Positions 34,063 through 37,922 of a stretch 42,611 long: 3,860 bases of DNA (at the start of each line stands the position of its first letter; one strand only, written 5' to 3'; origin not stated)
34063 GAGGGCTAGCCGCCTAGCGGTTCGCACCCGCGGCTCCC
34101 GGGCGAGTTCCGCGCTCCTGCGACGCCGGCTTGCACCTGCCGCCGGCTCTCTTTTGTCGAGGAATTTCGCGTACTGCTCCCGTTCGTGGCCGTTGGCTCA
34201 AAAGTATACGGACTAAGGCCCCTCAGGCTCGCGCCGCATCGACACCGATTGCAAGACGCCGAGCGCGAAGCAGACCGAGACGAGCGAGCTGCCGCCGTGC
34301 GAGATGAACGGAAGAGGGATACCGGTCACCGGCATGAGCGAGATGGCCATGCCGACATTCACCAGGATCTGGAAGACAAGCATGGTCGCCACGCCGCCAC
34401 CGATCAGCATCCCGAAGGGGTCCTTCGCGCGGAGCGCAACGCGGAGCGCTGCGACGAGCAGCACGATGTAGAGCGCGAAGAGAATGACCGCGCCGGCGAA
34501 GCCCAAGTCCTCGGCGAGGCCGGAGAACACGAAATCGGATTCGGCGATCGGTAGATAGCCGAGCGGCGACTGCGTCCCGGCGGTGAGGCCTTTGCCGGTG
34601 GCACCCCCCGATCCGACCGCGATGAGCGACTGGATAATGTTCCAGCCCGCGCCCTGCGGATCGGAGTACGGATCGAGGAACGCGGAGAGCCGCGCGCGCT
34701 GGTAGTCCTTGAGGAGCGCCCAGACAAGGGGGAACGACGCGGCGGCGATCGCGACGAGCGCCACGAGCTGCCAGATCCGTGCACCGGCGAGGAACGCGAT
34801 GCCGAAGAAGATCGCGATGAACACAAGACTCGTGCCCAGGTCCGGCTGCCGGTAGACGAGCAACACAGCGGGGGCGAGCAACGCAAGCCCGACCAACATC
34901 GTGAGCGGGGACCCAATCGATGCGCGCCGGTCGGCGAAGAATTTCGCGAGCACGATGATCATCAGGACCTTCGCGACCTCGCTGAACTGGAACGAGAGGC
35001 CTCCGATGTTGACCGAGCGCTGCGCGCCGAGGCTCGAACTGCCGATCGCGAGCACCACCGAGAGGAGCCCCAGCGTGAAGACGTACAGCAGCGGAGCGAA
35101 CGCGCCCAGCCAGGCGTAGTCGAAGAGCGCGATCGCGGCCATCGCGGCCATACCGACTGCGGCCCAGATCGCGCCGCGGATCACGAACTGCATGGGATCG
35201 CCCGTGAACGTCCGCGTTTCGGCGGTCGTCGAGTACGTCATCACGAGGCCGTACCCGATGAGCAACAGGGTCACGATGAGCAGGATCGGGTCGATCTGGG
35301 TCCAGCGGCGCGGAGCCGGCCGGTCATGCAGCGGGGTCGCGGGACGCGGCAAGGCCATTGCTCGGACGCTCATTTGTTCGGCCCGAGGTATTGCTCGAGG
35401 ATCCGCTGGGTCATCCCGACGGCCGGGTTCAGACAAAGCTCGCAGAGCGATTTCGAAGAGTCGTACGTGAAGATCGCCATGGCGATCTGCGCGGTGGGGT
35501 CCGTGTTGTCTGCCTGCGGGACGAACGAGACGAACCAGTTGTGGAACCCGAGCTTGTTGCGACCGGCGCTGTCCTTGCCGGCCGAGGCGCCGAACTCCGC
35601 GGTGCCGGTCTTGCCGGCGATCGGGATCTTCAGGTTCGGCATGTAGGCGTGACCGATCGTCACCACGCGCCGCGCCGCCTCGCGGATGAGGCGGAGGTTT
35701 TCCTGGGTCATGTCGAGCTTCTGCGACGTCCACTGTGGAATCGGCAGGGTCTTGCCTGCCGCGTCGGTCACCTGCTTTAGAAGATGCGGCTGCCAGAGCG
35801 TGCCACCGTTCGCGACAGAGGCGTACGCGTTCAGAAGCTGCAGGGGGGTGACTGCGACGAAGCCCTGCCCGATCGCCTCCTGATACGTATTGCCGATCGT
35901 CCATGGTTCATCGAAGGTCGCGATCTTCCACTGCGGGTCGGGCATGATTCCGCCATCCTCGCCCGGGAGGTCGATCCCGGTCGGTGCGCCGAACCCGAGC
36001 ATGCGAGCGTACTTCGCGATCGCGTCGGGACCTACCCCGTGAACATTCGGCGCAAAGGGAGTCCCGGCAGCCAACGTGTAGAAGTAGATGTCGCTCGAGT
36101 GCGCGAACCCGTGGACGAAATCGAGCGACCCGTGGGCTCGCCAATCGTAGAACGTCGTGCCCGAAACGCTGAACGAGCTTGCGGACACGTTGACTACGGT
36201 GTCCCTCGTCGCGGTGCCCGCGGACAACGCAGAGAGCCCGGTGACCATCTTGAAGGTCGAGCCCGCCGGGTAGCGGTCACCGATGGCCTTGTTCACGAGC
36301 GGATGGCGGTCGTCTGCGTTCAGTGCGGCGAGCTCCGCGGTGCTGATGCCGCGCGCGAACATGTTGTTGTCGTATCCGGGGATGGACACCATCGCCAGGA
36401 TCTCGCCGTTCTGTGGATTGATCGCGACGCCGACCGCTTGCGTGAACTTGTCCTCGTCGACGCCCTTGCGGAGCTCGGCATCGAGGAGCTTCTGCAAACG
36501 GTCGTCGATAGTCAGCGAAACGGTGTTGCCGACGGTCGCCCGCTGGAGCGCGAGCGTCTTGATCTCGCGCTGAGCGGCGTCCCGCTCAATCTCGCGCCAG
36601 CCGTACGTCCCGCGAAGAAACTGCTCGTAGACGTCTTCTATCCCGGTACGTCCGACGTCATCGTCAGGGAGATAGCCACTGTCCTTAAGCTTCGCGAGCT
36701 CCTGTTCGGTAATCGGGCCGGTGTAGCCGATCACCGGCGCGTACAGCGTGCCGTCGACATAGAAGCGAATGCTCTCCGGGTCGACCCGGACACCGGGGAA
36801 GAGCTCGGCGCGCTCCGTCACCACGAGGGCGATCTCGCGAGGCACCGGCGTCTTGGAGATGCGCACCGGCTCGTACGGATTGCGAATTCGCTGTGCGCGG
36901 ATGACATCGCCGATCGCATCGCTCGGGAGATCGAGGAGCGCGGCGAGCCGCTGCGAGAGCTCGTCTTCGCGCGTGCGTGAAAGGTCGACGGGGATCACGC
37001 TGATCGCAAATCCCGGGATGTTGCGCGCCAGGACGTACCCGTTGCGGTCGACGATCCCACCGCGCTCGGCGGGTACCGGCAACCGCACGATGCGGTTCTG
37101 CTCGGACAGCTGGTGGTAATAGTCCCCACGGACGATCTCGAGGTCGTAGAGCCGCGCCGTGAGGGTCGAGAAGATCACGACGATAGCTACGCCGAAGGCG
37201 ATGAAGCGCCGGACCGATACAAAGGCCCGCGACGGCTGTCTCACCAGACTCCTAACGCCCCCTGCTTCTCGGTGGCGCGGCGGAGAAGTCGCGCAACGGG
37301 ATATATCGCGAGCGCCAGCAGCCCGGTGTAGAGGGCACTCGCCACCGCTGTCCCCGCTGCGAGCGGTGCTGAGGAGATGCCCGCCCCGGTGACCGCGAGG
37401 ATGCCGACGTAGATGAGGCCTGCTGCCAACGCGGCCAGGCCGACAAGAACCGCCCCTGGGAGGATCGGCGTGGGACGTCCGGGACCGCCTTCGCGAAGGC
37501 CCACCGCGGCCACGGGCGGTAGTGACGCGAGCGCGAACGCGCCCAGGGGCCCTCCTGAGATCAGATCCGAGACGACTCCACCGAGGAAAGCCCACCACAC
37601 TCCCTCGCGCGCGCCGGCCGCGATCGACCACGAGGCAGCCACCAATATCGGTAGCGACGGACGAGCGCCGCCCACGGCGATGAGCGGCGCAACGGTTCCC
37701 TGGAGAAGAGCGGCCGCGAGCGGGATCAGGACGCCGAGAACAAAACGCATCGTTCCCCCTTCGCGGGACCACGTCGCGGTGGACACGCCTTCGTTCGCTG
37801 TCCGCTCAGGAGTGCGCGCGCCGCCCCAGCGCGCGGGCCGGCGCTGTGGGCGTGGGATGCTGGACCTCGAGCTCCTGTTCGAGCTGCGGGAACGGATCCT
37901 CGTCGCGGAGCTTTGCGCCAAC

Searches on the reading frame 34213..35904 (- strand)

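Call 54: search_protein_families(library=pfam, proteins=[window:34213-35904:-], max_evalue=0.00001)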
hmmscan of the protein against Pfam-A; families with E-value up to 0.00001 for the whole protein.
window:34213-35904:- (563 aa): 1 family
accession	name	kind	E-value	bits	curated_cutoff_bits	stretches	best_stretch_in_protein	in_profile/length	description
PF01098.24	FTSW_RODA_SPOVE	-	1.8e-93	313.8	26.4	1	208-558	3-354/356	Cell cycle protein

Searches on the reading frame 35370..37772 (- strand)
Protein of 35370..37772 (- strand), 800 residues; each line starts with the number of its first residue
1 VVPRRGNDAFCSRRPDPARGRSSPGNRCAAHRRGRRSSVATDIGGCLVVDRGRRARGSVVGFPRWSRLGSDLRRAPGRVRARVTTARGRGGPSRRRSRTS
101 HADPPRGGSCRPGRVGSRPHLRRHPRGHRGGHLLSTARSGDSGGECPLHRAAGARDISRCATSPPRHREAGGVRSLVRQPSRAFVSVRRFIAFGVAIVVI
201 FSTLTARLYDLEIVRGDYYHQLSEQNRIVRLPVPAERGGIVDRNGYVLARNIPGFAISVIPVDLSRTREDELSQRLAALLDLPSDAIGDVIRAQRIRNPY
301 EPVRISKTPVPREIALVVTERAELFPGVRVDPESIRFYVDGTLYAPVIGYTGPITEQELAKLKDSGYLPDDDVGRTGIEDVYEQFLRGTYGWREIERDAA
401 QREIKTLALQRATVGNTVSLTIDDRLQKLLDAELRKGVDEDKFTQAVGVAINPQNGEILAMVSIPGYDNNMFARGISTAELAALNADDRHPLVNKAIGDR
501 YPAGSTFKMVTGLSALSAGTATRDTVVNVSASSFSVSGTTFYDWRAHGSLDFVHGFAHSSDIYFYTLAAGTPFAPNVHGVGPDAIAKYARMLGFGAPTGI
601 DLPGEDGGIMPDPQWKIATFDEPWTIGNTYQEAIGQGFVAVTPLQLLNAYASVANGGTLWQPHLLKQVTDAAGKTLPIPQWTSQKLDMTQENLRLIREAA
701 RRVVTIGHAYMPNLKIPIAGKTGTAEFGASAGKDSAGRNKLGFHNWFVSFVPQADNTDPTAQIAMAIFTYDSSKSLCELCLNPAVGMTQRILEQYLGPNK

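Call 54: search_protein_families(library=pfam, proteins=[window:35370-37772:-], max_evalue=0.00001)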
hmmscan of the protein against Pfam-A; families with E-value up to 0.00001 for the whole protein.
window:35370-37772:- (800 aa): 2 families
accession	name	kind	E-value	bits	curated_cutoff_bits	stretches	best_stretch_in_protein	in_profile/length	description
PF00905.27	Transpeptidase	-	3e-55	188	22.1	1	448-756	3-269/299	Penicillin binding protein transpeptidase domain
PF03717.20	PBP_dimer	-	4.1e-41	141.8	24.4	1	233-406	2-178/180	Penicillin-binding Protein dimerisation domain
